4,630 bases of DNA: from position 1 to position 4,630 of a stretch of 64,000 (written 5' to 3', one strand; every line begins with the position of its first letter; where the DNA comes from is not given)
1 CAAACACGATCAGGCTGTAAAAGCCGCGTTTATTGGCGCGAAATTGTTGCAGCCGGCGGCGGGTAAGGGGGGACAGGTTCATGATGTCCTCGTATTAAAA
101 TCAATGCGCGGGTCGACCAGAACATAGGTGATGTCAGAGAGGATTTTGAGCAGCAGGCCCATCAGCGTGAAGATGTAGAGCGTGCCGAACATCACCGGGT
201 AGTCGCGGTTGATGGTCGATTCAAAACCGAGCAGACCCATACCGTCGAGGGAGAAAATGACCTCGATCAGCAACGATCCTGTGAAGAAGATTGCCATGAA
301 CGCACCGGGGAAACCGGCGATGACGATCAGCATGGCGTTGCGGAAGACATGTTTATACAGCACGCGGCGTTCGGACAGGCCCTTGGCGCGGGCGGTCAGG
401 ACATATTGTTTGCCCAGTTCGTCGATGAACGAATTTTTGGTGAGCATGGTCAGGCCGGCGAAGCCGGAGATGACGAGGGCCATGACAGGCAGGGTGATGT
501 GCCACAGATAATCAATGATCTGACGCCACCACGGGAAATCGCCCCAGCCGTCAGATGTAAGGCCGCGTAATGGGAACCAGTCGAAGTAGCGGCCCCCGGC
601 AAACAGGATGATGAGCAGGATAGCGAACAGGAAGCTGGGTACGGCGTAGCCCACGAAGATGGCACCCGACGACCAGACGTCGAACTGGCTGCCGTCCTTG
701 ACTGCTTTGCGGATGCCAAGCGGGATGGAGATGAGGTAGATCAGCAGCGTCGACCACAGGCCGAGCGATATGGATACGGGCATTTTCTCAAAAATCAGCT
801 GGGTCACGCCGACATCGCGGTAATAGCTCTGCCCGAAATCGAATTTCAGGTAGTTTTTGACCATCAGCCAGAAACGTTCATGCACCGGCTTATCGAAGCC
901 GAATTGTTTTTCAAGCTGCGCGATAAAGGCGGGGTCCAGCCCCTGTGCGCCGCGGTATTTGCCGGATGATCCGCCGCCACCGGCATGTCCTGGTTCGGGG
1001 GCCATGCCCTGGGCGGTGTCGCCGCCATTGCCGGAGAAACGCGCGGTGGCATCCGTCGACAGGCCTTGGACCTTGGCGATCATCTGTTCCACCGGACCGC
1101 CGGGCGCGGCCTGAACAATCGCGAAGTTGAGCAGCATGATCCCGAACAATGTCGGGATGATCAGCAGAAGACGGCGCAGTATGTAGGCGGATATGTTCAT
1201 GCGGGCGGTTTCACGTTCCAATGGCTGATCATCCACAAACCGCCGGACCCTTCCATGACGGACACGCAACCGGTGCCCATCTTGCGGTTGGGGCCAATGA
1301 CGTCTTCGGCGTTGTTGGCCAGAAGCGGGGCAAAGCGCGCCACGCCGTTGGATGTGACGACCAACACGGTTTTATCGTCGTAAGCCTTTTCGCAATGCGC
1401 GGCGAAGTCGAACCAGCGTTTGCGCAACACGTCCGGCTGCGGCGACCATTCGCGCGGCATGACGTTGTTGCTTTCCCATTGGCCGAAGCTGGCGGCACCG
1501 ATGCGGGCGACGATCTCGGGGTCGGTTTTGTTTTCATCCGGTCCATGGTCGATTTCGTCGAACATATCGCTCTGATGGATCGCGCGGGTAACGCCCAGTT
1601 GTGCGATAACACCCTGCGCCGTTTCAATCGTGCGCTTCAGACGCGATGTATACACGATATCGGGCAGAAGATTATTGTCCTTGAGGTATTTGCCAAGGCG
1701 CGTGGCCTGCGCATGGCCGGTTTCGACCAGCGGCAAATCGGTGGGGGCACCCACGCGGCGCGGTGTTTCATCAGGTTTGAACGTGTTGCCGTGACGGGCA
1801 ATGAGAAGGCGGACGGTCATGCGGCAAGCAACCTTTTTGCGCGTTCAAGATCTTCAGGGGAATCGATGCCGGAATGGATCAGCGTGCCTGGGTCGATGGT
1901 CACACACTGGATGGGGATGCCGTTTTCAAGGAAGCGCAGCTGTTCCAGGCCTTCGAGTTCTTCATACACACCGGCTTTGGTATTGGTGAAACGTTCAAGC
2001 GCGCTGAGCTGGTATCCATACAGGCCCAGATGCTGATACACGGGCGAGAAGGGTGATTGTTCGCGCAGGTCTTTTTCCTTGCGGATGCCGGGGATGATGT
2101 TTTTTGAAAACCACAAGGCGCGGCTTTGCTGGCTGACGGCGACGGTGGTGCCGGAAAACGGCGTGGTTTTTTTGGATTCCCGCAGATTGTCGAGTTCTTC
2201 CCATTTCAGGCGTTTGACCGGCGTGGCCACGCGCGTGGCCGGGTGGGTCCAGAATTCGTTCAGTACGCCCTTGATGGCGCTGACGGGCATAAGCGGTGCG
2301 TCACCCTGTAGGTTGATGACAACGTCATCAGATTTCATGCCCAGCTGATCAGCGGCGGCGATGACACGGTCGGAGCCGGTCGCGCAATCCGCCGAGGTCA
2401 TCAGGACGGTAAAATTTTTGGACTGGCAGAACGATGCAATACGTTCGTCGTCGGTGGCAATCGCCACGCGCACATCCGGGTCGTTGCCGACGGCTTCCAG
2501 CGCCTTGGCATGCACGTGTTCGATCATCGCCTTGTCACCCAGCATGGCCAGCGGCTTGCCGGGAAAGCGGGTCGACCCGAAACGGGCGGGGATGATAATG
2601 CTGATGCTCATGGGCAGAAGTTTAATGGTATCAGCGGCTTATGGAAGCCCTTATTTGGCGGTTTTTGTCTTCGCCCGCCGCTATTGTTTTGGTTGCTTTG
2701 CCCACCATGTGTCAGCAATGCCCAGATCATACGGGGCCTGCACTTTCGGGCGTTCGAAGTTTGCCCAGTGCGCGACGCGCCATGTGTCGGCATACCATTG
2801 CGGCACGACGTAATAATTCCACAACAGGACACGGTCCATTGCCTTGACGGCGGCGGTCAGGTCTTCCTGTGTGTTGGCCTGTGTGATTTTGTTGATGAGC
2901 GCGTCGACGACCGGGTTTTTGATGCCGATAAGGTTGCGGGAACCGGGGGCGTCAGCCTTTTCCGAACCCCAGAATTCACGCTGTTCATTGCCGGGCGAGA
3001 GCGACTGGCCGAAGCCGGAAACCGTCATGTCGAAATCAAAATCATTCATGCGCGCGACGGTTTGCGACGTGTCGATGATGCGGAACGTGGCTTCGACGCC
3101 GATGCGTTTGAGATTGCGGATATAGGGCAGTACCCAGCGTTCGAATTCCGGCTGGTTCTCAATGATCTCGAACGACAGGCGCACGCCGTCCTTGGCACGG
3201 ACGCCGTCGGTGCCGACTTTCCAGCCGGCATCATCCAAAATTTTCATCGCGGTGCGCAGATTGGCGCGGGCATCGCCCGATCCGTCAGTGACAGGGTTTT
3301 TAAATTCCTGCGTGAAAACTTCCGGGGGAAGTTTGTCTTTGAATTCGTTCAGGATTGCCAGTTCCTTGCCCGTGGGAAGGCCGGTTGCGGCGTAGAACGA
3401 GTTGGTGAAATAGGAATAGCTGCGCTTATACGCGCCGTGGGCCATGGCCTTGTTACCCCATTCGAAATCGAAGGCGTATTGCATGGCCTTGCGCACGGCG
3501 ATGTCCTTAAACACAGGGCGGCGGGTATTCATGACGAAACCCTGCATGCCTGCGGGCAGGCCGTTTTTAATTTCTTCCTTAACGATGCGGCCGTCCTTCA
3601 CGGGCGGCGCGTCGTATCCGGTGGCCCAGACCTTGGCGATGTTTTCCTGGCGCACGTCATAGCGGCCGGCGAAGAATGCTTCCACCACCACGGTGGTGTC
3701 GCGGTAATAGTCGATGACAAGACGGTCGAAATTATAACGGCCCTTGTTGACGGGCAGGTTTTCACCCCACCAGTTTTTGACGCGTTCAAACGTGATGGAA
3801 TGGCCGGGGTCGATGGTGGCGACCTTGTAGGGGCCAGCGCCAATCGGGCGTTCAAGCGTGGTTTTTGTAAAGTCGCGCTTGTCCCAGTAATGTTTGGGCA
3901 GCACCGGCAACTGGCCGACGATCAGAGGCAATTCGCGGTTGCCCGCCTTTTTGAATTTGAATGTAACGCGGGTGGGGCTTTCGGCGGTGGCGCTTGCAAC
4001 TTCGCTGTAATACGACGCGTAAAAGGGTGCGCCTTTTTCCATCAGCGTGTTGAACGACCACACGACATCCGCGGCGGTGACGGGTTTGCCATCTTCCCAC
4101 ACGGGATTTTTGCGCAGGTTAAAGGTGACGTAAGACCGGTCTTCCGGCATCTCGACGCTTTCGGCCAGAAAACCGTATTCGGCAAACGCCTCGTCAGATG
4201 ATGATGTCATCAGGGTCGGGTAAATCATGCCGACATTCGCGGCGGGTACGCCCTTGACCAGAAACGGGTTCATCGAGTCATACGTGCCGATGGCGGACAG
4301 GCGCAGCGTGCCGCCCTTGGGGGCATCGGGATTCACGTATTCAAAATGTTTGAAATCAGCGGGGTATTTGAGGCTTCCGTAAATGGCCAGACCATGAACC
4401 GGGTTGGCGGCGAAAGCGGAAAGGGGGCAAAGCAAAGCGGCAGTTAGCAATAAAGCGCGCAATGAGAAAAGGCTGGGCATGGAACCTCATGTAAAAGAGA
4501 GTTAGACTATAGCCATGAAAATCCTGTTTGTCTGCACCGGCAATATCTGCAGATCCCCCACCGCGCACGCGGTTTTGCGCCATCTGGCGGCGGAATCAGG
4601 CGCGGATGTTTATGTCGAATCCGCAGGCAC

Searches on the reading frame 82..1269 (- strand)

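Call 72: search_protein_families(library=pfam, proteins=[window:82-1269:-], max_evalue=0.00001)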
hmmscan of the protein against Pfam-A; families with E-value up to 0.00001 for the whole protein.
window:82-1269:- (396 aa): 1 family
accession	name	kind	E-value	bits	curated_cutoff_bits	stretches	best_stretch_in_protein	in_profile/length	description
PF00528.27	BPD_transp_1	-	1.4e-34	119.8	26.4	1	182-389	2-182/184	Binding-protein-dependent transport system inner membrane component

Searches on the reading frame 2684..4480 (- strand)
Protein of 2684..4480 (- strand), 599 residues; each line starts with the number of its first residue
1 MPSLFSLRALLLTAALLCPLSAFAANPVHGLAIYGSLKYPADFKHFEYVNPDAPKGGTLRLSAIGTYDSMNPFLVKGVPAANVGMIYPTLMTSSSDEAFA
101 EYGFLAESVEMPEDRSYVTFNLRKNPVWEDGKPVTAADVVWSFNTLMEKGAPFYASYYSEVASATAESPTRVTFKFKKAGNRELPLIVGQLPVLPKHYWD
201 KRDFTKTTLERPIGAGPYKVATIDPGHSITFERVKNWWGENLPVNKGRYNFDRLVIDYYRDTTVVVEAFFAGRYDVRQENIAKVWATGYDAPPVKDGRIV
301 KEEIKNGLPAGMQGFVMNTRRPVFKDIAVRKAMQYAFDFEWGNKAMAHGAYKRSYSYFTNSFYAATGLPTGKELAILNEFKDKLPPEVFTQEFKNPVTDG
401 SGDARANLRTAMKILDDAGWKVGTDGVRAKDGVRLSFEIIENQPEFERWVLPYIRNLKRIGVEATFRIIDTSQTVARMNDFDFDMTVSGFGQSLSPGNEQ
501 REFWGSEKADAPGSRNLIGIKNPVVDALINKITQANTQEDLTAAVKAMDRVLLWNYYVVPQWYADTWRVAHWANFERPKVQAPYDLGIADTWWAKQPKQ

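Call 72: search_protein_families(library=pfam, proteins=[window:2684-4480:-], max_evalue=0.00001)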
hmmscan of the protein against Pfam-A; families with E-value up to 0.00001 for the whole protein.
window:2684-4480:- (599 aa): 1 family
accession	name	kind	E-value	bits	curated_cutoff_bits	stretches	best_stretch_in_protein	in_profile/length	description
PF00496.27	SBP_bac_5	-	7e-69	233.1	32.4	1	104-507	5-363/368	Bacterial extracellular solute-binding proteins, family 5 Middle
